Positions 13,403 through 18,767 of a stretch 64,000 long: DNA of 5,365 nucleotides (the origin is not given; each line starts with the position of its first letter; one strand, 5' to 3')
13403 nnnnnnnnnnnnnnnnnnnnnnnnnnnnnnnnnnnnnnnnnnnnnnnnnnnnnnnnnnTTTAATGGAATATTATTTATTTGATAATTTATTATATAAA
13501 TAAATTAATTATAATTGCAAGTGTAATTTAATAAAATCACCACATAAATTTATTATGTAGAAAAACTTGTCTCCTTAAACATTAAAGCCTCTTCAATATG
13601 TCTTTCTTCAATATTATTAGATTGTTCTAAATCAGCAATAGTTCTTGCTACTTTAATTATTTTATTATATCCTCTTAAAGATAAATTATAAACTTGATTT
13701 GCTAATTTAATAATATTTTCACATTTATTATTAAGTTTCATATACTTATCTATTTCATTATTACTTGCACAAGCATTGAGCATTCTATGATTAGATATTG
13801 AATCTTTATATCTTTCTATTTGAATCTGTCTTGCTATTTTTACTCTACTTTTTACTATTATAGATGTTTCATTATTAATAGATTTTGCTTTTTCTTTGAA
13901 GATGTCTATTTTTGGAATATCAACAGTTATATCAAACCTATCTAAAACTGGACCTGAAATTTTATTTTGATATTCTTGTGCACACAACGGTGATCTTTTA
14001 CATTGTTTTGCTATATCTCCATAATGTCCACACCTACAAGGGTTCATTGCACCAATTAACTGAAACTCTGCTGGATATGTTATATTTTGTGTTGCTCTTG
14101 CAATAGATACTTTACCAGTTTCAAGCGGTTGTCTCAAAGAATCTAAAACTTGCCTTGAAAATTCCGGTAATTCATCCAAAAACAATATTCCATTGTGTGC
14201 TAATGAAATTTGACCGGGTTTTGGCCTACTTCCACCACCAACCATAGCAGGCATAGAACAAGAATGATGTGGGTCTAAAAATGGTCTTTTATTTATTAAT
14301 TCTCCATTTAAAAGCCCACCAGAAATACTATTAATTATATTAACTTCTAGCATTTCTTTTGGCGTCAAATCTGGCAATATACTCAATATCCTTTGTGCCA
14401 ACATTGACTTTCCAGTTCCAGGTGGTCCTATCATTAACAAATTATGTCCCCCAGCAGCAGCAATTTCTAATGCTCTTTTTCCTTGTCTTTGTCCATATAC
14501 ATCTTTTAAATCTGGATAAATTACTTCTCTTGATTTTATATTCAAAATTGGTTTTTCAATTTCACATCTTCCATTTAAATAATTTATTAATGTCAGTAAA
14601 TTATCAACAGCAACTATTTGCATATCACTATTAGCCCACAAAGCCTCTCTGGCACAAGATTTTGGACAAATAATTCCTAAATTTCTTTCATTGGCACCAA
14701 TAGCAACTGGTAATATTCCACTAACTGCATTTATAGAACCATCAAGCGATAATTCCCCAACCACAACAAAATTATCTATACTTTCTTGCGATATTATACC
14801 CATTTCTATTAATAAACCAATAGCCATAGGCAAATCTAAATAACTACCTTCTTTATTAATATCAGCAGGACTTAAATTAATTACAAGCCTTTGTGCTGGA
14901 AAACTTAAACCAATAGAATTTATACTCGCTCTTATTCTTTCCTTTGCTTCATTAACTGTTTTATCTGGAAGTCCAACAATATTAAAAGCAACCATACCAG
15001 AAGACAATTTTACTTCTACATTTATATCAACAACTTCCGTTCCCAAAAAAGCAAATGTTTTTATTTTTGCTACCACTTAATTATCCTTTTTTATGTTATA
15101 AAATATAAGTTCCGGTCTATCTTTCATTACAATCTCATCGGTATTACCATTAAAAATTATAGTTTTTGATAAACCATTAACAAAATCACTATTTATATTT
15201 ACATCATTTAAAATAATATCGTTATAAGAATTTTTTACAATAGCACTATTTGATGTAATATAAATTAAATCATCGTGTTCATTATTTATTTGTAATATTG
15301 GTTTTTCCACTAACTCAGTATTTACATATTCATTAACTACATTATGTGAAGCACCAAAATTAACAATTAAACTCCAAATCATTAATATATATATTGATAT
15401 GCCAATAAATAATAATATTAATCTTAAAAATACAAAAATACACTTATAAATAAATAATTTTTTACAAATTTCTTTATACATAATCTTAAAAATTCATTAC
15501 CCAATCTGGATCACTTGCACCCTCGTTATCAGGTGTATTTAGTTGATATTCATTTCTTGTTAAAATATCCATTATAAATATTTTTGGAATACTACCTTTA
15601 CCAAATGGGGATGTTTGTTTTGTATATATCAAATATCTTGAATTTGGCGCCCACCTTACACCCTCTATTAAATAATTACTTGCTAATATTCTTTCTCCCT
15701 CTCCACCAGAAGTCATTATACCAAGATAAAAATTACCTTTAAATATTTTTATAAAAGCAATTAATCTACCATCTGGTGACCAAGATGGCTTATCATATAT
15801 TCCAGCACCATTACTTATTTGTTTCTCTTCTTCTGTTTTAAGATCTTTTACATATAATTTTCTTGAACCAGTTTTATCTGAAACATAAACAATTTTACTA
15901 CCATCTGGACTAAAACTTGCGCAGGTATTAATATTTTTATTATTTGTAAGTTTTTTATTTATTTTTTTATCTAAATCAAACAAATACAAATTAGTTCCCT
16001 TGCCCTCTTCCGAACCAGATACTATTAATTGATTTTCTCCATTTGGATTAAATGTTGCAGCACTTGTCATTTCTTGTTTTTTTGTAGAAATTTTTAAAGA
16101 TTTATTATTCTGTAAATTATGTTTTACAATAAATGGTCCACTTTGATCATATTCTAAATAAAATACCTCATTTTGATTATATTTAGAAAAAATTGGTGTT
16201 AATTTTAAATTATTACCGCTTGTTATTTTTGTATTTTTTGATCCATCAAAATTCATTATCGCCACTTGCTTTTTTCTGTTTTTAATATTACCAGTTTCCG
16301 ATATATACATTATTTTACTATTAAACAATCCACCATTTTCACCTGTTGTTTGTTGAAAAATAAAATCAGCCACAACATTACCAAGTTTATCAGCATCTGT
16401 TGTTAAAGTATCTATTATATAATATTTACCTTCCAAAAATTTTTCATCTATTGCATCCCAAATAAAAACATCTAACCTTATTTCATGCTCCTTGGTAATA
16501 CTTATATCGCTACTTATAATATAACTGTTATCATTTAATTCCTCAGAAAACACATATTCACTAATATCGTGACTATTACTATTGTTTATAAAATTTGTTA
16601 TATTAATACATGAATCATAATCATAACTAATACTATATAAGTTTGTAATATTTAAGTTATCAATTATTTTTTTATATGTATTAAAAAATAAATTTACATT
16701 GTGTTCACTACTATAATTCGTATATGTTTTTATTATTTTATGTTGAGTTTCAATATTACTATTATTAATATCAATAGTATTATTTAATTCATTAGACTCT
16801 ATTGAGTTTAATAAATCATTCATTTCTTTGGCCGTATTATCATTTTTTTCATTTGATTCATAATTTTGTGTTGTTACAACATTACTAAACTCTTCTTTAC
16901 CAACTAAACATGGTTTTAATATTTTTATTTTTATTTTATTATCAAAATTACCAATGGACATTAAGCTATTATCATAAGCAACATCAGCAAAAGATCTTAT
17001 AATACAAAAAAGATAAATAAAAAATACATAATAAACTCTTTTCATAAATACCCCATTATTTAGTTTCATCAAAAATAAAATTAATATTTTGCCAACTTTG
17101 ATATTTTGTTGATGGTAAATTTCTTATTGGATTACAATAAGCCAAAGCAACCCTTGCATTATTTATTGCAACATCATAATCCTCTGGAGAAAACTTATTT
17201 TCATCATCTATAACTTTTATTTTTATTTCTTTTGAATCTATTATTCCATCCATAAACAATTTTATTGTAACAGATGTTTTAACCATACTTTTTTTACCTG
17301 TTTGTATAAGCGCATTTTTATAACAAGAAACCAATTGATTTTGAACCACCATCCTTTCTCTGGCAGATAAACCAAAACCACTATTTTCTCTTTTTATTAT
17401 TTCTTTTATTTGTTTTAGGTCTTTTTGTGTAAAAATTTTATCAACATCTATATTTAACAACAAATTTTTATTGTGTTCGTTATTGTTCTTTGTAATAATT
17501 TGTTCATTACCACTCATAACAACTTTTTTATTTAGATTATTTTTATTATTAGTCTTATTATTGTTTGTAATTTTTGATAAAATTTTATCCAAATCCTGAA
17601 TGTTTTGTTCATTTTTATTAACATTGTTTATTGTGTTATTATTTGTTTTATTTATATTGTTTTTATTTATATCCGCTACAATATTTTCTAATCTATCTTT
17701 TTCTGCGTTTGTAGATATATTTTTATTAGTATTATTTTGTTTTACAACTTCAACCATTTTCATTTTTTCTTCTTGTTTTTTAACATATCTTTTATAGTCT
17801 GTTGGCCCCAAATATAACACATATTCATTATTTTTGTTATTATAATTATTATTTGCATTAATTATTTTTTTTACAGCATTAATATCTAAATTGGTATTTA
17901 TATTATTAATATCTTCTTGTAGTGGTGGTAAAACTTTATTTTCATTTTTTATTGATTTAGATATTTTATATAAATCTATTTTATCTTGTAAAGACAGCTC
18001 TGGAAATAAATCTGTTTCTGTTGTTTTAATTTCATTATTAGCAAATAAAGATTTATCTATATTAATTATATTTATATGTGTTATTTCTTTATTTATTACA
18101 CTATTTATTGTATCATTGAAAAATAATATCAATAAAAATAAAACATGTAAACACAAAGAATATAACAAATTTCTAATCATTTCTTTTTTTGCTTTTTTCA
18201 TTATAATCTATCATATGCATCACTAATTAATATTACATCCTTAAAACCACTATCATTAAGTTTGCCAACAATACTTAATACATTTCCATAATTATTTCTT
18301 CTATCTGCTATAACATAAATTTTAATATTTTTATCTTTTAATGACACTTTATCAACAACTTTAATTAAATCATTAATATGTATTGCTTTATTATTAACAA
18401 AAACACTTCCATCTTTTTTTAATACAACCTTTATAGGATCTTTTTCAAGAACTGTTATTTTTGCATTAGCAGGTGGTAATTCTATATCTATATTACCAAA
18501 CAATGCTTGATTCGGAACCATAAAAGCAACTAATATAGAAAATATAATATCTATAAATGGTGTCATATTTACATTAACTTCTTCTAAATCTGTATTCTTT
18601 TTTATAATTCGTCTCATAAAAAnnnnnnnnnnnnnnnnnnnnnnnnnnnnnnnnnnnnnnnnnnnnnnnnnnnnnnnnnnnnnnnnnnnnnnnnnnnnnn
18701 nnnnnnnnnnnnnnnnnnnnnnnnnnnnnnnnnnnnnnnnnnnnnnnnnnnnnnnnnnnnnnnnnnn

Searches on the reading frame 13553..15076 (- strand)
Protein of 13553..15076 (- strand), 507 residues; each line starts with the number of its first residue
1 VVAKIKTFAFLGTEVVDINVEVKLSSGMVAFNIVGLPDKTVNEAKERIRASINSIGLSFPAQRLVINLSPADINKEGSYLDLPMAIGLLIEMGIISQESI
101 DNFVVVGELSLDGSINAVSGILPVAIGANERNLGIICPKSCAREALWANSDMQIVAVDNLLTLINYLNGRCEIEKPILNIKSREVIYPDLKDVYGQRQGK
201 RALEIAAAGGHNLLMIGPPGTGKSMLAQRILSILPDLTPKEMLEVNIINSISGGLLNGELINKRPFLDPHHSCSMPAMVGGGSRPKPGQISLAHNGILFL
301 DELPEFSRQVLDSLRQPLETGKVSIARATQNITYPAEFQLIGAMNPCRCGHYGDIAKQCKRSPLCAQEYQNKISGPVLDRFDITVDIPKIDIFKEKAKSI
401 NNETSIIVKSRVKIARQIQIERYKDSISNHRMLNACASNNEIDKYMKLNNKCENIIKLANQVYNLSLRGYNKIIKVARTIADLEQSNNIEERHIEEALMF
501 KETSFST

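Call 7: search_protein_families(library=ncbifam, proteins=[window:13553-15076:-])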
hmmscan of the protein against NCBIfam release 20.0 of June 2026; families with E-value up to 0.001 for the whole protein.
window:13553-15076:- (507 aa): 13 families
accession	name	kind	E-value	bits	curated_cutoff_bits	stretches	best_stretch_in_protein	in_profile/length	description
TIGR00368.1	TIGR00368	hypoth_equivalog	2.2e-163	544.5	362.4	1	7-500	3-498/499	YifB family Mg chelatase-like AAA ATPase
NF007365.0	PRK09862.1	equivalog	9.9e-134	446.7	530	1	4-501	5-492/506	YifB family Mg chelatase-like AAA ATPase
TIGR02442.1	Cob-chelat-sub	hypoth_equivalog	1.7e-11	43.3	779.45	1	277-346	110-179/641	putative cobaltochelatase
TIGR02902.1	spore_lonB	equivalog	9.6e-11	41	723.3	1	189-328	63-209/531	ATP-dependent protease LonB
TIGR02903.1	spore_lon_C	equivalog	1e-09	37.5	678.8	1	85-165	531-612/615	Lon family ATP-dependent protease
TIGR00764.1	lon_rel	equivalog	2.1e-09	36.5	516.6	1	191-241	18-68/608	ATP-dependent protease LonB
NF038308.1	RNA_repair_RtcR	equivalog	1.2e-07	31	650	1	204-342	198-324/530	RNA repair transcriptional activator RtcR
TIGR02974.1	phageshock_pspF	equivalog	1.6e-06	27.5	443.55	1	211-345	23-142/336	phage shock protein operon transcriptional activator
TIGR02030.1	BchI-ChlI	equivalog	8.7e-06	25.1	466.95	0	285-347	122-184/337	magnesium chelatase ATPase subunit I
TIGR02031.1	BchD-ChlD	equivalog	4.8e-05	22.2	499.55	1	280-347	77-144/608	magnesium chelatase ATPase subunit D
NF003451.0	PRK05022.1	equivalog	0.00025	19.9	476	1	200-322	203-312/512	nitric oxide reductase transcriptional regulator NorR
NF040949.1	minchrom_main_MCM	domain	0.00038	18.8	940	0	288-500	382-587/682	minichromosome maintenance protein MCM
TIGR02915.1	PEP_resp_reg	equivalog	0.00072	18.5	502.6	0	204-310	156-249/445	PEP-CTERM-box response regulator transcription factor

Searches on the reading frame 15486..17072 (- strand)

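Call 7: search_protein_families(library=ncbifam, proteins=[window:15486-17072:-])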
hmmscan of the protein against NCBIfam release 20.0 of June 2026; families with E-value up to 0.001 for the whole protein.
window:15486-17072:- (528 aa): 5 families
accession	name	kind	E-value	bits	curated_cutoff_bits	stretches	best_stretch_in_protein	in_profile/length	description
TIGR02800.1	propeller_TolB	equivalog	2.6e-61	207.8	343.15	1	98-524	11-417/418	Tol-Pal system beta propeller repeat protein TolB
NF002183.0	PRK01029.1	equivalog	3.5e-24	85.6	405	1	219-486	116-390/429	Tol-Pal system protein TolB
NF003124.0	PRK04043.1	equivalog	3.5e-17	62.3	428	1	97-419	18-316/419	Tol-Pal system protein TolB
NF053518.1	DipepPtdsDpp5Prph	equivalog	2.4e-10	39.6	900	1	385-487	17-126/655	dipeptidyl-peptidase Dpp5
NF033523.0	lasso_peptidase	equivalog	1.6e-08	33.8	400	1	416-487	80-152/638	Atxe2 family lasso peptide isopeptidase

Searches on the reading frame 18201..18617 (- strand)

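Call 7: search_protein_families(library=ncbifam, proteins=[window:18201-18617:-])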
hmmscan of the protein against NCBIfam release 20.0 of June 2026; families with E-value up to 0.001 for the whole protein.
window:18201-18617:- (138 aa): 4 families
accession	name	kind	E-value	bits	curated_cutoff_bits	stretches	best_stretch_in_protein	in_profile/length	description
TIGR02801.1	tolR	equivalog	7.3e-20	71.9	127.3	1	15-132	4-128/129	protein TolR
TIGR02803.1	ExbD_1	equivalog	6.2e-19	68.3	152.95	1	15-131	3-119/122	TonB system transport protein ExbD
NF008429.0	PRK11267.1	equivalog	7.6e-18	64.9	216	1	9-131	11-133/141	TonB system transport protein ExbD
NF008248.0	PRK11024.1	equivalog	5.5e-06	26.5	162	1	7-133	8-140/142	colicin uptake protein TolR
